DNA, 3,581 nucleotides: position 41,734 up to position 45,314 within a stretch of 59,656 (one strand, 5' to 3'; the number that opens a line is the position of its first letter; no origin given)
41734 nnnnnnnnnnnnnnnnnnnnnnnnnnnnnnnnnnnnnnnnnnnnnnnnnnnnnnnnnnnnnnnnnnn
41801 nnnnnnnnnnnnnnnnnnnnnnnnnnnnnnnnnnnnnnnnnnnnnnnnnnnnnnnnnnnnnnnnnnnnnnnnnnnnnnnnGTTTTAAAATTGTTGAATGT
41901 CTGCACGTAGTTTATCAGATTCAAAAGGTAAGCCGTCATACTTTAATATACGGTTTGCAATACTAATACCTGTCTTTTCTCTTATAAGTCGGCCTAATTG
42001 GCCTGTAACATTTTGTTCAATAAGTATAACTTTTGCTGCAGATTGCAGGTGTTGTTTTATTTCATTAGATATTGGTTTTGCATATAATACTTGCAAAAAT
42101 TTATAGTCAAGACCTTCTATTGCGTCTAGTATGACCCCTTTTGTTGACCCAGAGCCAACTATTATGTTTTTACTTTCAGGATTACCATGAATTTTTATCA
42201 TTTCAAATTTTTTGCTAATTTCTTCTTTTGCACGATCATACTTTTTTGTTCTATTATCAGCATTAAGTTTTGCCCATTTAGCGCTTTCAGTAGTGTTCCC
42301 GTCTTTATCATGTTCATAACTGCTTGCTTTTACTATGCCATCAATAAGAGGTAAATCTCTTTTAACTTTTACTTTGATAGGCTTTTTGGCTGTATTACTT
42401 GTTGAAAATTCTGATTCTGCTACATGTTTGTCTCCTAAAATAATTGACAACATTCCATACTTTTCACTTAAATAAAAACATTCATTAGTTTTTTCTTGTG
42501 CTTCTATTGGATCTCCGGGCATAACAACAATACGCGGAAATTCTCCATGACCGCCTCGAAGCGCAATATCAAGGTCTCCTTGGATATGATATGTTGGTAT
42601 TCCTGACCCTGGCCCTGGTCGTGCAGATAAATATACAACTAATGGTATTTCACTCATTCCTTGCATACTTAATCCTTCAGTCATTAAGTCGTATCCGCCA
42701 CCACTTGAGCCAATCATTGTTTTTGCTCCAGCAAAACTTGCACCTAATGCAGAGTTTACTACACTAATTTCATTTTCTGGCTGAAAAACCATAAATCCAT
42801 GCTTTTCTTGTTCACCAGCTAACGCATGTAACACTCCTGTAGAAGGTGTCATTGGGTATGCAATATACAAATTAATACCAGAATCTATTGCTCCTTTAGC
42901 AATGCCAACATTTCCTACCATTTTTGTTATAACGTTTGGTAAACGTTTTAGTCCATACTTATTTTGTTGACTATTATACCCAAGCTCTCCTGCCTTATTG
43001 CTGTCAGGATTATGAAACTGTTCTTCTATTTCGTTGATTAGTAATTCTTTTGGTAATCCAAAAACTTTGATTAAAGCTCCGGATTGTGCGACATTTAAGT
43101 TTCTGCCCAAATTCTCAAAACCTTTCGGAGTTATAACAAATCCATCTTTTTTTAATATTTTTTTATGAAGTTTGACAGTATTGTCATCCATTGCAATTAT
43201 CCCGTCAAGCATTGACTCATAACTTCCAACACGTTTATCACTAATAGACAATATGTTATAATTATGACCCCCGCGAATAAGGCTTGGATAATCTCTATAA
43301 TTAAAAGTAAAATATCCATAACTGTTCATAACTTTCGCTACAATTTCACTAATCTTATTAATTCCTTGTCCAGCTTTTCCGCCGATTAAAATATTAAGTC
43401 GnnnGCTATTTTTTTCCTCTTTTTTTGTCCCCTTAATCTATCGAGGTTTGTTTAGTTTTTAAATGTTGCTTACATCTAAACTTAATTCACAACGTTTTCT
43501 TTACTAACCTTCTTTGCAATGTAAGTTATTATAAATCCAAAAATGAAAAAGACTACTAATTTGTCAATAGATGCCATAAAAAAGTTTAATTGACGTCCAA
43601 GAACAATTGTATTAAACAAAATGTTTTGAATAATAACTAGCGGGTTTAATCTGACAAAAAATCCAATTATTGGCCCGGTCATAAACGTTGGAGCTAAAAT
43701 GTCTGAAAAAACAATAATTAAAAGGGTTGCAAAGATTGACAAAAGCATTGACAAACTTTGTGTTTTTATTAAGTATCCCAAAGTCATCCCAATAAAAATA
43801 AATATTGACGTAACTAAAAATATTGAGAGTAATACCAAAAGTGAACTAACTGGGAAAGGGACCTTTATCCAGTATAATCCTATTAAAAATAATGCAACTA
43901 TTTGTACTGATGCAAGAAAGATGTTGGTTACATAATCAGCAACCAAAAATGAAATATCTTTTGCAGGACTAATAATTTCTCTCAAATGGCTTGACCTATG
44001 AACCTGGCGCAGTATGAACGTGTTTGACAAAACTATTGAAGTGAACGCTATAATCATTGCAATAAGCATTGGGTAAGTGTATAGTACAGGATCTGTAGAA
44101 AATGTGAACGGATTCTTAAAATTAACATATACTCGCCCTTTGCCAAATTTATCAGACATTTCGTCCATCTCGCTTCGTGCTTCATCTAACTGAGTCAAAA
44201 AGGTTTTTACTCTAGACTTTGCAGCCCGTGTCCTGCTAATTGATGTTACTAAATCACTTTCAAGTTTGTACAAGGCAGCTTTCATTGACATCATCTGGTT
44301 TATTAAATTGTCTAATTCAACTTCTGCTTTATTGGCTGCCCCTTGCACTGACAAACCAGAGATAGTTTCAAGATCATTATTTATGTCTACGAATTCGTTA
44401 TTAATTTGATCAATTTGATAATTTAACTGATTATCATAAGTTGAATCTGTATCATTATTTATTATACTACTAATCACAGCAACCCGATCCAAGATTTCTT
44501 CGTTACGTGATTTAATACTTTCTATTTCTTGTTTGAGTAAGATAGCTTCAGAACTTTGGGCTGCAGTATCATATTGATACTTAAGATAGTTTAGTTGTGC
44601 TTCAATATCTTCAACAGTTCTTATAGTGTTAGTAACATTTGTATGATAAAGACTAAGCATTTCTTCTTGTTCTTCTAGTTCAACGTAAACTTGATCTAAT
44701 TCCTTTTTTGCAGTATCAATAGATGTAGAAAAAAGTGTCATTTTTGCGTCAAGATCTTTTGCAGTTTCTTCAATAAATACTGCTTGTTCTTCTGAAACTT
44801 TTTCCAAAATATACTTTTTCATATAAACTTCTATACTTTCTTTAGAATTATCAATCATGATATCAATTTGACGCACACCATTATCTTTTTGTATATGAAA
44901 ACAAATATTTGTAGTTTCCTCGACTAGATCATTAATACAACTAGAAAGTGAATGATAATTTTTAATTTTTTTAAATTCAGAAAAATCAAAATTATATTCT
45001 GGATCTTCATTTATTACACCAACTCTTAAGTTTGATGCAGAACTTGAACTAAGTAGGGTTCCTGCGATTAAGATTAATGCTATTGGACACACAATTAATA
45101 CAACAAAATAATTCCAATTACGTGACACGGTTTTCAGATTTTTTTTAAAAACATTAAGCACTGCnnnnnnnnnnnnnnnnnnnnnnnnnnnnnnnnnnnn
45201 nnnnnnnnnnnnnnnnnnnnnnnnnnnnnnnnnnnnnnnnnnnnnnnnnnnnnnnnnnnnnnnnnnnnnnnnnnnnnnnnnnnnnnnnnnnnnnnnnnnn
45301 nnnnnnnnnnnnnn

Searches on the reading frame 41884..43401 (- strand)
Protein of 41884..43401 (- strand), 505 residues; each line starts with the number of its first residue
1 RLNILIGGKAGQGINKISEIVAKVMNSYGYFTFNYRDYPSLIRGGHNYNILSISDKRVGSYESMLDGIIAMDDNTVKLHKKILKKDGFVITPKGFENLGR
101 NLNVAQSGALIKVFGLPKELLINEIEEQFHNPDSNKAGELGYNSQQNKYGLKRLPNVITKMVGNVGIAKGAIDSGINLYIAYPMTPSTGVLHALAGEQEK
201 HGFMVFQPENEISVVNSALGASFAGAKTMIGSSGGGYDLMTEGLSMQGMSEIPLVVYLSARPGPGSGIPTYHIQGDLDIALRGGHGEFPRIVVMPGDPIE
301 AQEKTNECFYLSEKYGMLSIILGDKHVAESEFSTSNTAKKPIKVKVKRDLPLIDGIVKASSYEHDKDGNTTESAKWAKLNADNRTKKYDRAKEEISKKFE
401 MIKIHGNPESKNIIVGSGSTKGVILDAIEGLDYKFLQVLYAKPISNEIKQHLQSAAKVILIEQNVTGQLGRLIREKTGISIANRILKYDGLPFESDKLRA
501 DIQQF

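Call 72: search_protein_families(library=pfam, proteins=[window:41884-43401:-], max_evalue=0.001)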
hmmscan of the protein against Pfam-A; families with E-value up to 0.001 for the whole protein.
window:41884-43401:- (505 aa): 2 families
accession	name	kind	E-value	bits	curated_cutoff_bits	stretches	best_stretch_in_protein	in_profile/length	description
PF01855.24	POR_N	-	3e-33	115.9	27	1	170-340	2-170/231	Pyruvate flavodoxin/ferredoxin oxidoreductase, thiamine diP-bdg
PF01558.24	POR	-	4.1e-15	56.8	27.4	1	10-92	1-85/173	Pyruvate ferredoxin/flavodoxin oxidoreductase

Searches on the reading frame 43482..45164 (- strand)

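Call 72: search_protein_families(library=pfam, proteins=[window:43482-45164:-], max_evalue=0.001)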
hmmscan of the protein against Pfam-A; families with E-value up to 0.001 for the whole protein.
window:43482-45164:- (560 aa): 2 families
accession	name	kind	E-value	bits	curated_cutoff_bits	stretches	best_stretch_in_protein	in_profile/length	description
PF12698.13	ABC2_membrane_3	-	1.3e-13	51.2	31.6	1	20-548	4-346/347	ABC-2 family transporter protein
PF01061.29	ABC2_membrane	-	9.2e-09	35.6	26.9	1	356-517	44-207/211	ABC-2 type transporter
